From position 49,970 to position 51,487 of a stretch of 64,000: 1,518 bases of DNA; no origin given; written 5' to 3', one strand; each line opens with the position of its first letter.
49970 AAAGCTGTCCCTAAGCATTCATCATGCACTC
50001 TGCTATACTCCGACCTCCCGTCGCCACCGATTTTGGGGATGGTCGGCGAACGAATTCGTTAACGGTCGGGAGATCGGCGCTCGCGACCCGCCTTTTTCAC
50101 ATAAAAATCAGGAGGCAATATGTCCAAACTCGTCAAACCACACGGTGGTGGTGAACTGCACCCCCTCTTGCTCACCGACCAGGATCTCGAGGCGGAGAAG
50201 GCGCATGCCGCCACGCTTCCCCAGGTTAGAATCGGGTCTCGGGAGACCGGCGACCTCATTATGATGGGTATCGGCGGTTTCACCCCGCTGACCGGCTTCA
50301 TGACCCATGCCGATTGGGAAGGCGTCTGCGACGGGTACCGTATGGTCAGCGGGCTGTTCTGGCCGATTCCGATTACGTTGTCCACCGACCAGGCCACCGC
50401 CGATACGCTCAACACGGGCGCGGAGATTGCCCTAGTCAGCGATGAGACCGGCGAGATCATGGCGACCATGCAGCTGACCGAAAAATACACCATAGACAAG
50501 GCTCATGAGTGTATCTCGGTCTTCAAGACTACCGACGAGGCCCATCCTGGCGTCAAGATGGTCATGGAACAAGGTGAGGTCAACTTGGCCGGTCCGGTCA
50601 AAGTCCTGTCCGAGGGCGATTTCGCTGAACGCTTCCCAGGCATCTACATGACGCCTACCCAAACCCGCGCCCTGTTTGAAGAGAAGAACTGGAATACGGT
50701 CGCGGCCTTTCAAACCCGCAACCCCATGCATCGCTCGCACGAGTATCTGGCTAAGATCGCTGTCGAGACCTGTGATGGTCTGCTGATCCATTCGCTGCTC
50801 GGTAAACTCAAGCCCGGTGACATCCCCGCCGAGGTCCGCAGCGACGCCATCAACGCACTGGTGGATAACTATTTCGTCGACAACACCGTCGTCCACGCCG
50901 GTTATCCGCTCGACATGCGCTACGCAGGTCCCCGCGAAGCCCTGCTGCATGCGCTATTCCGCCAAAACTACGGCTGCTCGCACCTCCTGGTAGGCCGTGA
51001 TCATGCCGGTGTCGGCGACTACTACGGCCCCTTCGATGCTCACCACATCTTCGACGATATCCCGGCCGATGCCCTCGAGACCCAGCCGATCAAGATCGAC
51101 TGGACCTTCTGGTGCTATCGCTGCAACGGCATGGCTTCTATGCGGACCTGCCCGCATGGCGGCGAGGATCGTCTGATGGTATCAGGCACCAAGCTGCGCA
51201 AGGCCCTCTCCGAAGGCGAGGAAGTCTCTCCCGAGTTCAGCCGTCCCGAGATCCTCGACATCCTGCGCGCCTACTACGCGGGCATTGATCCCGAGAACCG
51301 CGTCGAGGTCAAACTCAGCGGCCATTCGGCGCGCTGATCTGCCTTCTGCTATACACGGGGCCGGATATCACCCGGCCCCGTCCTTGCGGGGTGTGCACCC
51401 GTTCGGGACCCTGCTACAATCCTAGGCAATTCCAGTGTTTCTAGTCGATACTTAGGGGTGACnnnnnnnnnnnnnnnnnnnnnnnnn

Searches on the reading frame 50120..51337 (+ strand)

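Call 3: search_protein_families(library=pfam, proteins=[window:50120-51337:+])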
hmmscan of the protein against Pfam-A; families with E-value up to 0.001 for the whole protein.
window:50120-51337:+ (405 aa): 2 families
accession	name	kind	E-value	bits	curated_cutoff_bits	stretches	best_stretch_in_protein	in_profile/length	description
PF01747.23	ATP-sulfurylase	-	2.6e-87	292.1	24.3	1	175-384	3-211/212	ATP-sulfurylase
PF14306.12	PUA_2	-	1.5e-53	181.1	27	1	6-164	2-158/159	PUA-like domain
